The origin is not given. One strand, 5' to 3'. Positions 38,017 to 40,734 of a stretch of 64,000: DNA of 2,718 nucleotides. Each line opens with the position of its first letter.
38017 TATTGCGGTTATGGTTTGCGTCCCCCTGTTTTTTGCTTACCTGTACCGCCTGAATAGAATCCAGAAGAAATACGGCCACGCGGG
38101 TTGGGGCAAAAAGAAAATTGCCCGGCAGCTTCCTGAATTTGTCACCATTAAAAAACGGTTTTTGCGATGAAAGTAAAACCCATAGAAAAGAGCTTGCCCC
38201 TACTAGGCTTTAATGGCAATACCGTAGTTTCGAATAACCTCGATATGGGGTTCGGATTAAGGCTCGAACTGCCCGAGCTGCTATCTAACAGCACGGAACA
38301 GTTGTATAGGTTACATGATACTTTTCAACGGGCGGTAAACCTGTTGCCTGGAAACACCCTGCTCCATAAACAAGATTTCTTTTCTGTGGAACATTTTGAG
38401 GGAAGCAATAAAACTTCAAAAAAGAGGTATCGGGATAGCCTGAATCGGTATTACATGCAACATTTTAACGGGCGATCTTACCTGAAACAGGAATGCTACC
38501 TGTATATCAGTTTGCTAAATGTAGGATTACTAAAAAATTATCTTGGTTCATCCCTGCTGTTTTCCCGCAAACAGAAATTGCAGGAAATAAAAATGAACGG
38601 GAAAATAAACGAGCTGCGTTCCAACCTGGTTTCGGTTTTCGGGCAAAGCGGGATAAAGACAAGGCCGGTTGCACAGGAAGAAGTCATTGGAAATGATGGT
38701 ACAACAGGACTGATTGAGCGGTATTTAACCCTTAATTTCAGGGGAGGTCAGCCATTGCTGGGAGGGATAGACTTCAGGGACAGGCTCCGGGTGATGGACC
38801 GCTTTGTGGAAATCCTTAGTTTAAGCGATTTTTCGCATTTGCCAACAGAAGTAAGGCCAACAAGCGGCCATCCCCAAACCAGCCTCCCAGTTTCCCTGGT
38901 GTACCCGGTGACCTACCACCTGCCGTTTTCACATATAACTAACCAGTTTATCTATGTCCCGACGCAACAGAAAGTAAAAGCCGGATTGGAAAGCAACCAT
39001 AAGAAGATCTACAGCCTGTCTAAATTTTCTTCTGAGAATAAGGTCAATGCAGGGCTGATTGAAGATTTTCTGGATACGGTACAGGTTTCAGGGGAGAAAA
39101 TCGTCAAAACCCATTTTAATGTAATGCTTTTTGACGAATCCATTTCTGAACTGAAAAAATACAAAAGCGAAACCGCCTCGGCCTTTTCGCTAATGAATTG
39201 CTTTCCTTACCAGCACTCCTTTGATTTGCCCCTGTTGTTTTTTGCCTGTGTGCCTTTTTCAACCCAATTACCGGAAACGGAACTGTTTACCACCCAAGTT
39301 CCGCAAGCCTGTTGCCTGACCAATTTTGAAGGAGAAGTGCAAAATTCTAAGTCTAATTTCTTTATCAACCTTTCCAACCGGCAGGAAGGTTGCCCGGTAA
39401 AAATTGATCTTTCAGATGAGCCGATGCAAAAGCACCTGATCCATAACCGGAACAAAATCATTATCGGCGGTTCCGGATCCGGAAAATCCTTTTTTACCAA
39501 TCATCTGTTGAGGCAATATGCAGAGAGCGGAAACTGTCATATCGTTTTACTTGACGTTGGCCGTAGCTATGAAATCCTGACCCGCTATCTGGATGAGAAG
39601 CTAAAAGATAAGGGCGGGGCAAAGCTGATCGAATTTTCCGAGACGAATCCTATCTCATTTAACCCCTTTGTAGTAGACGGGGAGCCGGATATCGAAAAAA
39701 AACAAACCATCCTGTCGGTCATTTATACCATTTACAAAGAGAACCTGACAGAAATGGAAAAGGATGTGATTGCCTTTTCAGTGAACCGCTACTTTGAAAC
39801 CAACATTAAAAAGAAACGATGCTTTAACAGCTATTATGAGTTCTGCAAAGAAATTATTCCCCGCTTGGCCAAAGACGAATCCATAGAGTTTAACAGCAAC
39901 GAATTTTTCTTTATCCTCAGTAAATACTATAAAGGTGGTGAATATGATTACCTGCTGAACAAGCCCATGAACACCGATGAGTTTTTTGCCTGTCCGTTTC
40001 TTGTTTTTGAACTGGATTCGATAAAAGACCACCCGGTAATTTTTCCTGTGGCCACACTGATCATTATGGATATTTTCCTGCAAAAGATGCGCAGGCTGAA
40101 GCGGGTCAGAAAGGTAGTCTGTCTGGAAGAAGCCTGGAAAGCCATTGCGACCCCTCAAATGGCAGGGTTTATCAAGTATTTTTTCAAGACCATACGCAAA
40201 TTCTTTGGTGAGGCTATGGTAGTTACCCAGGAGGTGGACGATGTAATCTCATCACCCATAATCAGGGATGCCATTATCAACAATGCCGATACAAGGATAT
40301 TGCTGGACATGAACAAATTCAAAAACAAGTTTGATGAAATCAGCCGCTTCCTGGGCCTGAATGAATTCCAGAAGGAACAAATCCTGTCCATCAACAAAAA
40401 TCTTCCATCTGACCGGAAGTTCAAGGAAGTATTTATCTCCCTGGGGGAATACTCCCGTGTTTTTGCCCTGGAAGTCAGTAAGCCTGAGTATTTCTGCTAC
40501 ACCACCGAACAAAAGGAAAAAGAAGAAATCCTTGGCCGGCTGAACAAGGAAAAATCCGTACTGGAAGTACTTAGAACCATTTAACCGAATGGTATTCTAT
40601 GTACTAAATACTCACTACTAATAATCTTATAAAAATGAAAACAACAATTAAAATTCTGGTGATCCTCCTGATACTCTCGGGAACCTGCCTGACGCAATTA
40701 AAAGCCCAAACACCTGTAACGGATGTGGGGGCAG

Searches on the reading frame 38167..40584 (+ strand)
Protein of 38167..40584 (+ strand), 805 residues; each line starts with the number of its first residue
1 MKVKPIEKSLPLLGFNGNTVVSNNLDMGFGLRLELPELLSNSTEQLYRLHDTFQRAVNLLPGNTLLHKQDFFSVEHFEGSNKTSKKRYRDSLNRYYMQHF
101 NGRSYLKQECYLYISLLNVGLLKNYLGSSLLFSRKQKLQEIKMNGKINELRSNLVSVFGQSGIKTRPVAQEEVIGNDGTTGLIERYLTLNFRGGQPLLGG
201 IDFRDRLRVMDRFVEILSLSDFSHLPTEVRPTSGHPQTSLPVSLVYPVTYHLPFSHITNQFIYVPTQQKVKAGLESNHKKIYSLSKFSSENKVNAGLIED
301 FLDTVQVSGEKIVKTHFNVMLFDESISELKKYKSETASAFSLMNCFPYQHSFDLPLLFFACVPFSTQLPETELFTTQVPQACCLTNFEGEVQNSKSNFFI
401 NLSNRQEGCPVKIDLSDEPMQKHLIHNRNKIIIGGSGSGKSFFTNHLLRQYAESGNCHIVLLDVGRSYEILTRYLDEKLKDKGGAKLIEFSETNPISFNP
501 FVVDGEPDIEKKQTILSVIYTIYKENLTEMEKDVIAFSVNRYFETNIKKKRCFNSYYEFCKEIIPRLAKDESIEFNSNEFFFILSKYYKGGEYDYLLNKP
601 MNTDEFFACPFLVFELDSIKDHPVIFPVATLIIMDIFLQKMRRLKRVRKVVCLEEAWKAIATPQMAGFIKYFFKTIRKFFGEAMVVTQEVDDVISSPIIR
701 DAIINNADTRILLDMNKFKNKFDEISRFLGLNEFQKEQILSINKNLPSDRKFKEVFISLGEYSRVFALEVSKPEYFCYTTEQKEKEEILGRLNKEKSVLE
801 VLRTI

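Call 6: search_protein_families(library=pfam, proteins=[window:38167-40584:+], max_evalue=0.001)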
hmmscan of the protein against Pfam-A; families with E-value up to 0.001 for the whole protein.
window:38167-40584:+ (805 aa): 6 families
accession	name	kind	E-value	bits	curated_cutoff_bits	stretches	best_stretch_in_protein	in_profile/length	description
PF19044.6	P-loop_TraG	-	2e-140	468.6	25.8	1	400-798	2-402/413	TraG P-loop domain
PF12846.13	AAA_10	-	3.3e-06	26.8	27.5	0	630-733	222-320/362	AAA-like domain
PF01935.23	DUF87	-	1.3e-05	25.9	23.2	1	410-500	13-94/220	Helicase HerA, central domain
PF12991.12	DUF3875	-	0.00033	21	27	0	2-50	4-52/53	Domain of unknown function, B. Theta Gene description (DUF3875)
PF01580.24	FtsK_SpoIIIE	-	0.00051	20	24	1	390-448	10-60/221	FtsK/SpoIIIE family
PF20720.3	nSTAND3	-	0.00057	20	27.2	0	421-458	11-49/155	Novel STAND NTPase 3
